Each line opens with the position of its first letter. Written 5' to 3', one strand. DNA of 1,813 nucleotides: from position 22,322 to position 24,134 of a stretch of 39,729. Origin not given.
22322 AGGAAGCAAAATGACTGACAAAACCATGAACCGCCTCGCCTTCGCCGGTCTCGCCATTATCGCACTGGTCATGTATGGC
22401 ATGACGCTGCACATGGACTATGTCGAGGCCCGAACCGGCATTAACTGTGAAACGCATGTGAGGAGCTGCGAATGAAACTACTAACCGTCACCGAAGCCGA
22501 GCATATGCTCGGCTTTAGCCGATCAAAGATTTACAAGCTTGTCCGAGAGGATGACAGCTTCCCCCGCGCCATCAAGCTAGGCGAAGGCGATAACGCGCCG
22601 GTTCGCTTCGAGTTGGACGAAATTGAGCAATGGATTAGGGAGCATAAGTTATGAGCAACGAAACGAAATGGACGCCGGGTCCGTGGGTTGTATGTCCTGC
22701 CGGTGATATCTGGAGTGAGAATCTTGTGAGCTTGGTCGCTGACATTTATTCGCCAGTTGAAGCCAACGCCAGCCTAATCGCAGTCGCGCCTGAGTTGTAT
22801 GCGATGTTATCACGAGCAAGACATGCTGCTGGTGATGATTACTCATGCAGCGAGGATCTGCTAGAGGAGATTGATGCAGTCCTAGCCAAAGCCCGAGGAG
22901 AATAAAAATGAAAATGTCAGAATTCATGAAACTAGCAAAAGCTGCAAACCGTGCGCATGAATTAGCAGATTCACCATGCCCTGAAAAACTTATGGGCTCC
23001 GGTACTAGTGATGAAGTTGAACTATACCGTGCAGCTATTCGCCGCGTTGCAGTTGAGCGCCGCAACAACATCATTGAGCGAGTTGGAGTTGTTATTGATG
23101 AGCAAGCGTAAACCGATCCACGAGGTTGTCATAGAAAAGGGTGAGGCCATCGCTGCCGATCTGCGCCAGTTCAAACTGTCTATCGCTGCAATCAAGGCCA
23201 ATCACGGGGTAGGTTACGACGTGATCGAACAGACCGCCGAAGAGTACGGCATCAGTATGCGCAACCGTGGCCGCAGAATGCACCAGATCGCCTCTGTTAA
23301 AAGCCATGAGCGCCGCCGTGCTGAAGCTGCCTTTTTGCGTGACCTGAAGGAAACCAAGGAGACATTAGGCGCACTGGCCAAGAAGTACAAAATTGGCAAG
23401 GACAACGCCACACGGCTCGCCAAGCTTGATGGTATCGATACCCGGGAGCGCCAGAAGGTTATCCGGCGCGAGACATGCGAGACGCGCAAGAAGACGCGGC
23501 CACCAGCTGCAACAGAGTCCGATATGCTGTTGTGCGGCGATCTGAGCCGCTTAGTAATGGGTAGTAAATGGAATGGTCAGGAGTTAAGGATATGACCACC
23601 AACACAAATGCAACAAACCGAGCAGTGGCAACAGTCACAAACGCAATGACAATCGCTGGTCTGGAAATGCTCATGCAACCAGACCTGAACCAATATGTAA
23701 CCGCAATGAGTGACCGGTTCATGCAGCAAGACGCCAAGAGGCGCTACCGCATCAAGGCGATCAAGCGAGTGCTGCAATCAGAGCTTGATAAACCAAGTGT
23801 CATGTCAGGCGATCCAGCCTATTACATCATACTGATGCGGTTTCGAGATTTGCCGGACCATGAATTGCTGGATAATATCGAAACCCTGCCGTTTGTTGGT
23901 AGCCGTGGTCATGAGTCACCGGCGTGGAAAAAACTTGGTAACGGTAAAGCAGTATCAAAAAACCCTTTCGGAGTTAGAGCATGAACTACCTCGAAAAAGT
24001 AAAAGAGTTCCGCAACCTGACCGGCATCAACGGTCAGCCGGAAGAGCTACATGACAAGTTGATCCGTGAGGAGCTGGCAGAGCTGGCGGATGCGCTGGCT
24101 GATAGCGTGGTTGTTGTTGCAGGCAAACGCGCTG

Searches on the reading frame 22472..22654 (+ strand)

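Call 34: search_protein_families(library=pfam, proteins=[window:22472-22654:+], max_evalue=0.05)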
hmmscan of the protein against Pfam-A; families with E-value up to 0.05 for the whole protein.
window:22472-22654:+ (60 aa): 4 families
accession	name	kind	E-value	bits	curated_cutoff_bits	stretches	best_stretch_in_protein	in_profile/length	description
PF05930.18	Phage_AlpA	-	4.9e-12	46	21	1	1-55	1-51/51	Prophage CP4-57 regulatory protein (AlpA)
PF12728.13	HTH_17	-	3.4e-09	37.3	27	1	3-58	1-50/51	Helix-turn-helix domain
PF21531.3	Rv2175c_wHTH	-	0.0096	16.3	27.1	0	2-26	14-38/57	DNA-binding protein Rv2175c, wHTH domain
PF13338.12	AbiEi_4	-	0.035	14.7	25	1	3-26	13-35/49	Transcriptional regulator, AbiEi antitoxin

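Call 72: search_protein_families(library=phrogs, proteins=[window:22472-22654:+], max_evalue=0.001)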
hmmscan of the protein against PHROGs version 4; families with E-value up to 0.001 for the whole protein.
window:22472-22654:+ (60 aa): 3 families
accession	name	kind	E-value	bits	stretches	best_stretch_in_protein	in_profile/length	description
phrog_66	-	integration and excision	8.6e-08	33.2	1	2-59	92-144/412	excisionase and transcriptional regulator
phrog_7338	-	unknown function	5.4e-06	27.6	1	2-58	29-80/87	-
phrog_668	-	DNA, RNA and nucleotide metabolism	0.00093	19.9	1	3-59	63-114/181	HTH DNA binding protein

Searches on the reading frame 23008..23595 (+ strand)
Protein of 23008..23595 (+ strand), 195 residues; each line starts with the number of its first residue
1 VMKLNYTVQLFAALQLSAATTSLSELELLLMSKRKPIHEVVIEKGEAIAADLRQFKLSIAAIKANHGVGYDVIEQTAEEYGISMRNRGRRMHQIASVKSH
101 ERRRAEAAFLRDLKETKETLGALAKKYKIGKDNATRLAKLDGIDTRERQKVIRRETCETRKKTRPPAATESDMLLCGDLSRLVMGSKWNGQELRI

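Call 34: search_protein_families(library=pfam, proteins=[window:23008-23595:+], max_evalue=0.05)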
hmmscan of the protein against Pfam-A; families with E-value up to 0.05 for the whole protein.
window:23008-23595:+ (195 aa): 1 family
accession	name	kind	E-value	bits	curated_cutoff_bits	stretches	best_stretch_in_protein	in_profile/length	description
PF19566.4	Snx8_BAR_dom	-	0.024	14.5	27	1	39-139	51-155/258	Sorting nexin 8/Mvp1 BAR domain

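Call 72: search_protein_families(library=phrogs, proteins=[window:23008-23595:+], max_evalue=0.001)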
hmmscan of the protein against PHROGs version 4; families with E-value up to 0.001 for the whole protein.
window:23008-23595:+ (195 aa): 1 family
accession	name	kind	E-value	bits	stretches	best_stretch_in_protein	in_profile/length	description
phrog_4645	-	DNA, RNA and nucleotide metabolism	0.00021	21.5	1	59-155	8-94/308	endonuclease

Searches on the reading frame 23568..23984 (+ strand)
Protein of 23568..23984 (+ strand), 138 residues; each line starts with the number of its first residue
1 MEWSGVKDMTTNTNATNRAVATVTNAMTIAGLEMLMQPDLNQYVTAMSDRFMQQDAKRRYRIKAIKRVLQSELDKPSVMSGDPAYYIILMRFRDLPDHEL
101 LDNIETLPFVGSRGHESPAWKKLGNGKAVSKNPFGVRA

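Call 34: search_protein_families(library=pfam, proteins=[window:23568-23984:+], max_evalue=0.05)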
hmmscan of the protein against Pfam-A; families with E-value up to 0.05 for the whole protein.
window:23568-23984:+ (138 aa): 1 family
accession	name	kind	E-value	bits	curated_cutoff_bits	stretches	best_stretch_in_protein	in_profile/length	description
PF23579.1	ARM_TBCD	-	0.045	13.2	27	0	13-67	34-87/280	Tubulin-specific chaperone D-like, ARM repeat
